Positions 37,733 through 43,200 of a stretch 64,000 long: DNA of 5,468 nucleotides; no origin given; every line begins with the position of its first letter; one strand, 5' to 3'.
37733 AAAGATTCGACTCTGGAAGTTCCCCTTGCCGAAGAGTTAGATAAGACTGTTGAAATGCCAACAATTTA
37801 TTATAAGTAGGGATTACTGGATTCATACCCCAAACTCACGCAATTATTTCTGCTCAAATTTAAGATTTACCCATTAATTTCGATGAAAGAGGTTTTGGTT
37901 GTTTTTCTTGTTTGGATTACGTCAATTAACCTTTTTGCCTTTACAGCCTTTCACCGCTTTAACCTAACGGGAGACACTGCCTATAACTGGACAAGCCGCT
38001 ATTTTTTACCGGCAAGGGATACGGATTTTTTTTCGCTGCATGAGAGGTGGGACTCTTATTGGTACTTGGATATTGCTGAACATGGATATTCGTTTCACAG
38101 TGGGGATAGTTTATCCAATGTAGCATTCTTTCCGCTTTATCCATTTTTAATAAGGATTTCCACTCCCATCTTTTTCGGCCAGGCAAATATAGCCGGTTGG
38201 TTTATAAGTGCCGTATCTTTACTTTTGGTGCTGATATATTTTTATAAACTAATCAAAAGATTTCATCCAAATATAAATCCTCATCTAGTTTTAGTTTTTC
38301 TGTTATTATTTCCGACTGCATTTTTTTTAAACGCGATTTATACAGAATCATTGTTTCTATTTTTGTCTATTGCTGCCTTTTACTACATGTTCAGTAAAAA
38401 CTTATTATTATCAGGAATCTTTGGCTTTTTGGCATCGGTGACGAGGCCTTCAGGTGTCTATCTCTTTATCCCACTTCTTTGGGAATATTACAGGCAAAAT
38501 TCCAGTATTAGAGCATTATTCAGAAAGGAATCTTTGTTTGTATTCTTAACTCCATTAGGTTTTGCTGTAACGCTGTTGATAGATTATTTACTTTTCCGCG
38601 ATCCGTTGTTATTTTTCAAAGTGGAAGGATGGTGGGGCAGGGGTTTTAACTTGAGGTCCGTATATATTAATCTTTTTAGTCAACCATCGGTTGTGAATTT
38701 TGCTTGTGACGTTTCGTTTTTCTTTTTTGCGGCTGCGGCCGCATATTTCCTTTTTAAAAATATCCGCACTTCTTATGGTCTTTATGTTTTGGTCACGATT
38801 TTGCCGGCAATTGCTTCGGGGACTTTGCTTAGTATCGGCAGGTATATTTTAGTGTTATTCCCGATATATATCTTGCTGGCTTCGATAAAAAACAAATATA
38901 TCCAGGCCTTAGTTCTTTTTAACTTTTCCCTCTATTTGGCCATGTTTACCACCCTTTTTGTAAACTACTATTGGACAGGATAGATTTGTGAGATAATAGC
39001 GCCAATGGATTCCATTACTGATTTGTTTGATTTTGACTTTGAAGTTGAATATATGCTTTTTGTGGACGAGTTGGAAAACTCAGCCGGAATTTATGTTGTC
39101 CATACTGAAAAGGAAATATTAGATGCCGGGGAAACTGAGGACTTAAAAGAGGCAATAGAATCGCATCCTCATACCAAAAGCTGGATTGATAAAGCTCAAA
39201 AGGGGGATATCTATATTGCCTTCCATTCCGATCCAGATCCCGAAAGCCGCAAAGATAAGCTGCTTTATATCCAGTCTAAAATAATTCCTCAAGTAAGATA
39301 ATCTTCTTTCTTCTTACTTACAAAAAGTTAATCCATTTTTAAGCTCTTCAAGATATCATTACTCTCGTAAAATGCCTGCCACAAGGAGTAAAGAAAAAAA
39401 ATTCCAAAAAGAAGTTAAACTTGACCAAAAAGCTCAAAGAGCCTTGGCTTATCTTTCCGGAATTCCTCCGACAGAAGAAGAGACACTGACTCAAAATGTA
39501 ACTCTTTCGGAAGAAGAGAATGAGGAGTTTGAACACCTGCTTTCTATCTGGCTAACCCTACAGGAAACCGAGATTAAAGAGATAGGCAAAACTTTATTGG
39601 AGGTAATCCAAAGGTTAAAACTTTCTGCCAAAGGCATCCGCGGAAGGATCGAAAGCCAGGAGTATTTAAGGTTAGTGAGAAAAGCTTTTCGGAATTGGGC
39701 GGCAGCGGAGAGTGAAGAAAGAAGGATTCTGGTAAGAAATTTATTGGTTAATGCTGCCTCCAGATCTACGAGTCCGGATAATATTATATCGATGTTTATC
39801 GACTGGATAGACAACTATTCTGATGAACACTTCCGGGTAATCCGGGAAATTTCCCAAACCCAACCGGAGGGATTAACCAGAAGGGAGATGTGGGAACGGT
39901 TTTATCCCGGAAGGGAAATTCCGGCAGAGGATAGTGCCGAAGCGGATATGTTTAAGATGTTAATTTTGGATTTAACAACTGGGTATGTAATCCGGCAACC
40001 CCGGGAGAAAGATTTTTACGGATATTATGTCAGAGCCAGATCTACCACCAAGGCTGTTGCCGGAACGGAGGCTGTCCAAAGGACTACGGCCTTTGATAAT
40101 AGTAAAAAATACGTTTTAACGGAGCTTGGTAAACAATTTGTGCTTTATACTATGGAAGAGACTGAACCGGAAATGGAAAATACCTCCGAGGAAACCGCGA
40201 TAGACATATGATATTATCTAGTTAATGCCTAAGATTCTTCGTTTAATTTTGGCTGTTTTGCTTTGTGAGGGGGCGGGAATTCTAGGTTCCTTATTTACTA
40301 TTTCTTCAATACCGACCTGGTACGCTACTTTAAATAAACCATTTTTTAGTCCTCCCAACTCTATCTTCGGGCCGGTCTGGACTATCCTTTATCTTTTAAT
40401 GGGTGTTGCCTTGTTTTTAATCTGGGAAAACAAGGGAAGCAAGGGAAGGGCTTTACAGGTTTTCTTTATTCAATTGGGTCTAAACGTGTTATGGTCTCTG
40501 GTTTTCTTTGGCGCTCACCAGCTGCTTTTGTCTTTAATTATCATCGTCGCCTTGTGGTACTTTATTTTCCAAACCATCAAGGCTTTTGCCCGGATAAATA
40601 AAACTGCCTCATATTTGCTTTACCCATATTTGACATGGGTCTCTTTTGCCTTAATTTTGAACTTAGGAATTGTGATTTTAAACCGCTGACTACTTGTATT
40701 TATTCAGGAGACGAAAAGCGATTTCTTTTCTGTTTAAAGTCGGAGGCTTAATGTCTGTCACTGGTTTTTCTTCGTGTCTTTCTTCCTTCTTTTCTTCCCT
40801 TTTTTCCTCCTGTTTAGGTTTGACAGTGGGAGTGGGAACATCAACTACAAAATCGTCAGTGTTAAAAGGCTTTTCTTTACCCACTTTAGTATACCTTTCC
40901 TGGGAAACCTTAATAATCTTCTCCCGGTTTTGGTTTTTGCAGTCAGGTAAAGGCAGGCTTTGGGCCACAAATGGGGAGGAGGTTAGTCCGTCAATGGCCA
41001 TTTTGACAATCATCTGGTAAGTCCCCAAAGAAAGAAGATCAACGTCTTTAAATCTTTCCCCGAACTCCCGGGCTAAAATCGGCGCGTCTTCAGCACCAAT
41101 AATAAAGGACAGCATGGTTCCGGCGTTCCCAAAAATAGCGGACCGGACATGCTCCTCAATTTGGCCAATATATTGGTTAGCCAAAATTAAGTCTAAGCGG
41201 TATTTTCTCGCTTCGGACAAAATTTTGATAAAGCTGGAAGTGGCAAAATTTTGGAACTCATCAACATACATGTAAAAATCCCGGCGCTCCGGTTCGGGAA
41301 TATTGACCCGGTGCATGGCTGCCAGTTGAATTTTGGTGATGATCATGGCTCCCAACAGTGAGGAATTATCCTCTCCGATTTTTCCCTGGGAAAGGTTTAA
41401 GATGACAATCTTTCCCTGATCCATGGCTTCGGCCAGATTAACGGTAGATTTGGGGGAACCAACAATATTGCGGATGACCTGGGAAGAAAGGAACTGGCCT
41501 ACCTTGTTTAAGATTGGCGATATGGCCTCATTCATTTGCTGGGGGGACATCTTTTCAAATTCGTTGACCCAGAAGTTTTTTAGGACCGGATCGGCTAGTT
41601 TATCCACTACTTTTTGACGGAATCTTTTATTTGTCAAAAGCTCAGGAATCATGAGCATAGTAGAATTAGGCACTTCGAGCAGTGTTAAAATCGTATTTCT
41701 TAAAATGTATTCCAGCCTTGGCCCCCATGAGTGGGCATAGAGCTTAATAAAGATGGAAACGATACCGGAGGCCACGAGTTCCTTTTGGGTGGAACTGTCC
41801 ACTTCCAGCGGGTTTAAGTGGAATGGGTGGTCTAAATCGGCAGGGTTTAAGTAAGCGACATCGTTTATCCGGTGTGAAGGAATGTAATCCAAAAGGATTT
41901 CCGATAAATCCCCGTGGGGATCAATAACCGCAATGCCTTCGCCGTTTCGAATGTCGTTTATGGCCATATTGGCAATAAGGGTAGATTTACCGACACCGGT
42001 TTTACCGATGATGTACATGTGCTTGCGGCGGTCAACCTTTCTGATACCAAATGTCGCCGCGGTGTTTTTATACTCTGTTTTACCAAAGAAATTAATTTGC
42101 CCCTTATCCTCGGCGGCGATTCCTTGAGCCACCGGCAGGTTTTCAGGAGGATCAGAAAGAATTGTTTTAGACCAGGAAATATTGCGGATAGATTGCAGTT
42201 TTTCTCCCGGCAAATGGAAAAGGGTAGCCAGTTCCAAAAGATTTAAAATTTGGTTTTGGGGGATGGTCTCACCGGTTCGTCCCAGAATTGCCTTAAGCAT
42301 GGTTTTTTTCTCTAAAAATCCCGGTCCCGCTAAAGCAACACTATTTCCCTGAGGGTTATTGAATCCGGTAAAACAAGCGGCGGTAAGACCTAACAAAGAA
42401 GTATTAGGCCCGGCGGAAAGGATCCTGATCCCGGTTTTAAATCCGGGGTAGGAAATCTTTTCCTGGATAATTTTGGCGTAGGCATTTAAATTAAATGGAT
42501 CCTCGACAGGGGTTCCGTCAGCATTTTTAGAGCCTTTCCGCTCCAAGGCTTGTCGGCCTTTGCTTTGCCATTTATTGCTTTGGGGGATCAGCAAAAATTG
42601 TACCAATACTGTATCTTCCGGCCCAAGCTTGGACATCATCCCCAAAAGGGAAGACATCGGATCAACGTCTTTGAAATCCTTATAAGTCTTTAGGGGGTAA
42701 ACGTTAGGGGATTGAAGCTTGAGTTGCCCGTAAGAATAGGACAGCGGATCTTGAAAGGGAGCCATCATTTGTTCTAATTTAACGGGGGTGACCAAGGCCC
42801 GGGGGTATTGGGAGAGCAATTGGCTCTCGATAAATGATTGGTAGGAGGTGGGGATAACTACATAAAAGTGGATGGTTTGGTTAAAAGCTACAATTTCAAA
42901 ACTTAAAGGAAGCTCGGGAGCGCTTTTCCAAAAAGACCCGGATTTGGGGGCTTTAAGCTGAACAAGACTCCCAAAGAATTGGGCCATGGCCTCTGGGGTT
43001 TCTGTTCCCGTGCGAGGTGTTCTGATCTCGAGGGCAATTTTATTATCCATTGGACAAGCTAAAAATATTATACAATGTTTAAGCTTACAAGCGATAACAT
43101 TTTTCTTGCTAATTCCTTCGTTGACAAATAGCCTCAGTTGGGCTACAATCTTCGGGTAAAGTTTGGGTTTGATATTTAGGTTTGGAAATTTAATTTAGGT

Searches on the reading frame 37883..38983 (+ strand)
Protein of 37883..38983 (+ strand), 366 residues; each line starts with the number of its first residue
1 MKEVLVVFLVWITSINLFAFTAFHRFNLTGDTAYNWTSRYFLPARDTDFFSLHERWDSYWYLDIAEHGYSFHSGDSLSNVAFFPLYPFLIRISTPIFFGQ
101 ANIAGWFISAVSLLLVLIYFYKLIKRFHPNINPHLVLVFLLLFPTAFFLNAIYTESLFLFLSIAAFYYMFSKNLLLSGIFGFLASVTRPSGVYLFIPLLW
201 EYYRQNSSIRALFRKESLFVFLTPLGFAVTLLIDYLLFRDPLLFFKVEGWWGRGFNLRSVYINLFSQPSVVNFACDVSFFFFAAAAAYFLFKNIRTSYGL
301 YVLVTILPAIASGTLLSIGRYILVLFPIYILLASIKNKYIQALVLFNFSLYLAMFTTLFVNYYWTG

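Call 47: search_protein_families(library=pfam, proteins=[window:37883-38983:+], max_evalue=0.00001)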
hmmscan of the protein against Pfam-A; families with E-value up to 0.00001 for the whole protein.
window:37883-38983:+ (366 aa): 1 family
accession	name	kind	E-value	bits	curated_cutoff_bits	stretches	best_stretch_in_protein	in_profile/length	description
PF04188.19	Mannosyl_trans2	-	2.4e-06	27.6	22.4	1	49-173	54-184/443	Mannosyltransferase (PIG-V)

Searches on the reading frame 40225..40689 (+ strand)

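Call 37: search_protein_families(library=pfam, proteins=[window:40225-40689:+], max_evalue=0.001)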
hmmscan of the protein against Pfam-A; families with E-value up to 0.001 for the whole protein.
window:40225-40689:+ (154 aa): 2 families
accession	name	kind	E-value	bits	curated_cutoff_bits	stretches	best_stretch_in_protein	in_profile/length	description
PF03073.20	TspO_MBR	-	1.4e-49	168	24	1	10-150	1-144/145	TspO/MBR family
PF16327.10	CcmF_C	-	0.00031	20.5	28.7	1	37-127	72-161/323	Cytochrome c-type biogenesis protein CcmF C-terminal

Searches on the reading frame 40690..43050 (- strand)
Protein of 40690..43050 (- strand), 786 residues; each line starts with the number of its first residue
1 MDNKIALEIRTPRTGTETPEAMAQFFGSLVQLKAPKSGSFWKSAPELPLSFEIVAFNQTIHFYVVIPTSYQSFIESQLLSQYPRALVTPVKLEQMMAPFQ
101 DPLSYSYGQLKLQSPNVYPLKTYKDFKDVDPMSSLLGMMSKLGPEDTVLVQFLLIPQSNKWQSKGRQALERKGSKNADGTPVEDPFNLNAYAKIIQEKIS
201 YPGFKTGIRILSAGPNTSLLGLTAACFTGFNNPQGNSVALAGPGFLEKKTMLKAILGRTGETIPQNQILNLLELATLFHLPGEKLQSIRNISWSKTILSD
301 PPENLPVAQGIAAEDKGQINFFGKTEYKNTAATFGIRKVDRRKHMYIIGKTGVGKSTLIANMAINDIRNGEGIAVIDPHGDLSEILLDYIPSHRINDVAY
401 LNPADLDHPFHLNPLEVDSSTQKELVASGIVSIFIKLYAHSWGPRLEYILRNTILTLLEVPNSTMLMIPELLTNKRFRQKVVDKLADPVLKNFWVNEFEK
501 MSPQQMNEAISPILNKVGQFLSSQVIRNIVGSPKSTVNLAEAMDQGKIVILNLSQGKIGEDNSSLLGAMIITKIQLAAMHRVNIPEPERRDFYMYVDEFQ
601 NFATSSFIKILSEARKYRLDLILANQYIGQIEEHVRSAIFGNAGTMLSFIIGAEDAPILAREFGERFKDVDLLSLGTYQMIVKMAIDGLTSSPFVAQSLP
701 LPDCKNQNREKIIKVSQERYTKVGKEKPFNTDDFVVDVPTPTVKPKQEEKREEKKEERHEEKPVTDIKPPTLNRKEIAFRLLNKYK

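Call 37: search_protein_families(library=pfam, proteins=[window:40690-43050:-], max_evalue=0.001)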
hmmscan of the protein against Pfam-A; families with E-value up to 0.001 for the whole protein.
window:40690-43050:- (786 aa): 3 families
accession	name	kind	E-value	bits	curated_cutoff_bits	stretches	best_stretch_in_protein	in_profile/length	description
PF10412.15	TrwB_AAD_bind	-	3.7e-10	39.7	20.5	1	332-646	5-305/387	Type IV secretion-system coupling protein DNA-binding domain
PF01935.23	DUF87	-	5.2e-10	40.2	23.2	1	342-563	23-209/220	Helicase HerA, central domain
PF12696.13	TraG-D_C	-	6.3e-05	23.3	22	1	593-658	3-74/126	TraM recognition site of TraD and TraG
